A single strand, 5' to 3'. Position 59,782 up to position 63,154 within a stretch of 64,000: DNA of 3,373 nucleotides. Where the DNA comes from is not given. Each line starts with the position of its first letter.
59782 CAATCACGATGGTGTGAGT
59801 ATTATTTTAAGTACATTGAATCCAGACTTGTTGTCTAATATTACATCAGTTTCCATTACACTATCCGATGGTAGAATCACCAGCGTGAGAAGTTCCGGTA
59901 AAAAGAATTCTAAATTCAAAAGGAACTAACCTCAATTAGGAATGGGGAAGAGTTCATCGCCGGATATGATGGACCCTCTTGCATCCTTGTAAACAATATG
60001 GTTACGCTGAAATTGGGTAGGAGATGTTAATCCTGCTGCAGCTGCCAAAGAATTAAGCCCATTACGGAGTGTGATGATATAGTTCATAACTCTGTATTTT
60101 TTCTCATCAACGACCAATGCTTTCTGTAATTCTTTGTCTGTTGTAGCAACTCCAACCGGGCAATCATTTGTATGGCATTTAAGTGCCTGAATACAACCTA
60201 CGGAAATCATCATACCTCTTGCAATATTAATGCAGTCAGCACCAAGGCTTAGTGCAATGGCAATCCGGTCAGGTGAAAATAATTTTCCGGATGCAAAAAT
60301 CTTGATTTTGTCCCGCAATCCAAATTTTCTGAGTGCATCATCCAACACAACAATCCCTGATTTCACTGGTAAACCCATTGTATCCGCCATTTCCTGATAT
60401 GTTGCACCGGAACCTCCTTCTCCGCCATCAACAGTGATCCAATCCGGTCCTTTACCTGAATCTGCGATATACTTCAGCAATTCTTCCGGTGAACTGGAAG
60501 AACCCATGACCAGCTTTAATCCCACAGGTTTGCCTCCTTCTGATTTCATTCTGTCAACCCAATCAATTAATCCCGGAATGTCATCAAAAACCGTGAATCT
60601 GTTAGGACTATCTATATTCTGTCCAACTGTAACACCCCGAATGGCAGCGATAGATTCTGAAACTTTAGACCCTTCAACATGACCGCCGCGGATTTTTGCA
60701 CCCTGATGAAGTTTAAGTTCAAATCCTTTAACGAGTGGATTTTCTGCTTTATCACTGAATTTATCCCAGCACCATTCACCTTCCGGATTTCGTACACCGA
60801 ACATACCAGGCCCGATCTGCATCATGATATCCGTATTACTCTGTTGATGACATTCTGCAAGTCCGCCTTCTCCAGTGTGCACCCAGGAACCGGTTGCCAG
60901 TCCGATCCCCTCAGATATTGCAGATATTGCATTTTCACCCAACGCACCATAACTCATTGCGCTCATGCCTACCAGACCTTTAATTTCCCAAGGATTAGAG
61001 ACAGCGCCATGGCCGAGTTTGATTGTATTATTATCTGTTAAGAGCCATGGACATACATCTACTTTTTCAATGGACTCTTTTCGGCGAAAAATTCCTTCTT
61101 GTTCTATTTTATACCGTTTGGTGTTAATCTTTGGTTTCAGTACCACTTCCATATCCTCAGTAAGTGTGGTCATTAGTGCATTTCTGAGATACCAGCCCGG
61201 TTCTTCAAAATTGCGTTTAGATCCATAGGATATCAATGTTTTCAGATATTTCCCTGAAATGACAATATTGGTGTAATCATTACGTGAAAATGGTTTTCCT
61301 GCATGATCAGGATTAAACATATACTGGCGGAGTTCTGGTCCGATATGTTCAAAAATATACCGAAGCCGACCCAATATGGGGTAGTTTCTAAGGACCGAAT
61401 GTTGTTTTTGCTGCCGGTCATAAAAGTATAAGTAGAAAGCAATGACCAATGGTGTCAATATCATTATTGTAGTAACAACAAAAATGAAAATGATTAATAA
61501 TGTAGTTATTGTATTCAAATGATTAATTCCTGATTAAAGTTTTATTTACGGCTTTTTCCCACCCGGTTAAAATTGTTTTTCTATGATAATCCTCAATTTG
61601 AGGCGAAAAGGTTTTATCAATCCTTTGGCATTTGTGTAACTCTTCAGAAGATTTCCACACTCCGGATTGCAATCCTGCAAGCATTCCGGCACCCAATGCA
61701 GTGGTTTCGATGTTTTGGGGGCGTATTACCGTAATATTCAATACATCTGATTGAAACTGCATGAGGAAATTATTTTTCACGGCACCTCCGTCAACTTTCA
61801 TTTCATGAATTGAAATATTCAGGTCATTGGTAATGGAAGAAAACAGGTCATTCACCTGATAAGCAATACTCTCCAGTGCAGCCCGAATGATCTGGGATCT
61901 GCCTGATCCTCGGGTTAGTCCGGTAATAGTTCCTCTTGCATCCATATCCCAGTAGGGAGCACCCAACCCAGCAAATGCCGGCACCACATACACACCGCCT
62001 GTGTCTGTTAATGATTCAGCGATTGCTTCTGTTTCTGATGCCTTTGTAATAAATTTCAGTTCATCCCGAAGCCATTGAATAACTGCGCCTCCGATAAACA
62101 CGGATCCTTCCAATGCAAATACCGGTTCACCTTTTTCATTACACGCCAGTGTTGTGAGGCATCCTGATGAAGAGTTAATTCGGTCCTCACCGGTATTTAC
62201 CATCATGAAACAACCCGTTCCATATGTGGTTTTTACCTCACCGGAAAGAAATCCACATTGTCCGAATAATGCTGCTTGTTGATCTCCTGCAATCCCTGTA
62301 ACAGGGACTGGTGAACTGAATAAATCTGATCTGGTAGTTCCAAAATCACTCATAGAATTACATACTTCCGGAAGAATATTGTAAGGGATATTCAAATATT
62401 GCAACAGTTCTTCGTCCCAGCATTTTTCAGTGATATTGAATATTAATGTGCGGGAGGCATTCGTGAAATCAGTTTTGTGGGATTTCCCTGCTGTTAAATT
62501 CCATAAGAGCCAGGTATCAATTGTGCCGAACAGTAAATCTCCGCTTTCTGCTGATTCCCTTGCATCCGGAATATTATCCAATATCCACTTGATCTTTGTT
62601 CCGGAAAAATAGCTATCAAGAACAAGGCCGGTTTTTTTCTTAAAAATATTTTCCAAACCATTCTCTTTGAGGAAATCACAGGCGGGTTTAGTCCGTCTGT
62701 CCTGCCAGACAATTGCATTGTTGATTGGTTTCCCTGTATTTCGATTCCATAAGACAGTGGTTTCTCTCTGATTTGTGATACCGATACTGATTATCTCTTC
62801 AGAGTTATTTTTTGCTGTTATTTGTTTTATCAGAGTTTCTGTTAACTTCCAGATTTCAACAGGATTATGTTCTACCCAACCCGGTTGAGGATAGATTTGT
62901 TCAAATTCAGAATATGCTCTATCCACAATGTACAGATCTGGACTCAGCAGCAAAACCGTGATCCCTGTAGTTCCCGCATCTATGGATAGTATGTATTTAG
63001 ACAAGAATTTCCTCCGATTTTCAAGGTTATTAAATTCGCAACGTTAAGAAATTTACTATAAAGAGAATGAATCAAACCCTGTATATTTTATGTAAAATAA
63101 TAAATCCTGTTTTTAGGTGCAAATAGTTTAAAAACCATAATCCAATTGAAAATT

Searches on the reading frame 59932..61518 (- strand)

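Call 80: search_protein_families(library=pfam, proteins=[window:59932-61518:-], max_evalue=0.00001)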
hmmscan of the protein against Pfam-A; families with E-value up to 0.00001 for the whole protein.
window:59932-61518:- (528 aa): 1 family
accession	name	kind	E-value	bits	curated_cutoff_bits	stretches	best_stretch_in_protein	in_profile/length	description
PF01645.23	Glu_synthase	-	1.2e-83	281.8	20.4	1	164-497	50-368/369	Conserved region in glutamate synthase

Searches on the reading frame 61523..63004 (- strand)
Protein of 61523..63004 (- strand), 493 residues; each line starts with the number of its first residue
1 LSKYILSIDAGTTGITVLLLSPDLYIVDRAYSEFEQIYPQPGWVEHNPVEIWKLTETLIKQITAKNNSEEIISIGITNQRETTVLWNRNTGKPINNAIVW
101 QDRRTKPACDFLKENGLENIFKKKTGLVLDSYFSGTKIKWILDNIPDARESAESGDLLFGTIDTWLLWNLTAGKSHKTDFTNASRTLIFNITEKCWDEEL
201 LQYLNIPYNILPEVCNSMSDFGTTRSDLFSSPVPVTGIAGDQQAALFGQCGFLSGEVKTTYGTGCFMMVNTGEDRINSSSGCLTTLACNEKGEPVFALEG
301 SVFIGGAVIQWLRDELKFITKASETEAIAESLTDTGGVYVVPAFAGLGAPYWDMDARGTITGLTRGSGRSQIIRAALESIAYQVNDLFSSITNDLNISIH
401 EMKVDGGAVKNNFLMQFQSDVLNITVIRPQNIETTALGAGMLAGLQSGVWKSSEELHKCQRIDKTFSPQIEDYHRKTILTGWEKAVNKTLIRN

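Call 80: search_protein_families(library=pfam, proteins=[window:61523-63004:-], max_evalue=0.00001)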
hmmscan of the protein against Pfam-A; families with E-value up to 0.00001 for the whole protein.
window:61523-63004:- (493 aa): 2 families
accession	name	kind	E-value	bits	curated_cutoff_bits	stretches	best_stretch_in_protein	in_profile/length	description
PF00370.27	FGGY_N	-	1.7e-69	234.6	28.8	1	4-248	1-245/245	FGGY family of carbohydrate kinases, N-terminal domain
PF02782.22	FGGY_C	-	1e-42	146.6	27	1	259-445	3-196/198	FGGY family of carbohydrate kinases, C-terminal domain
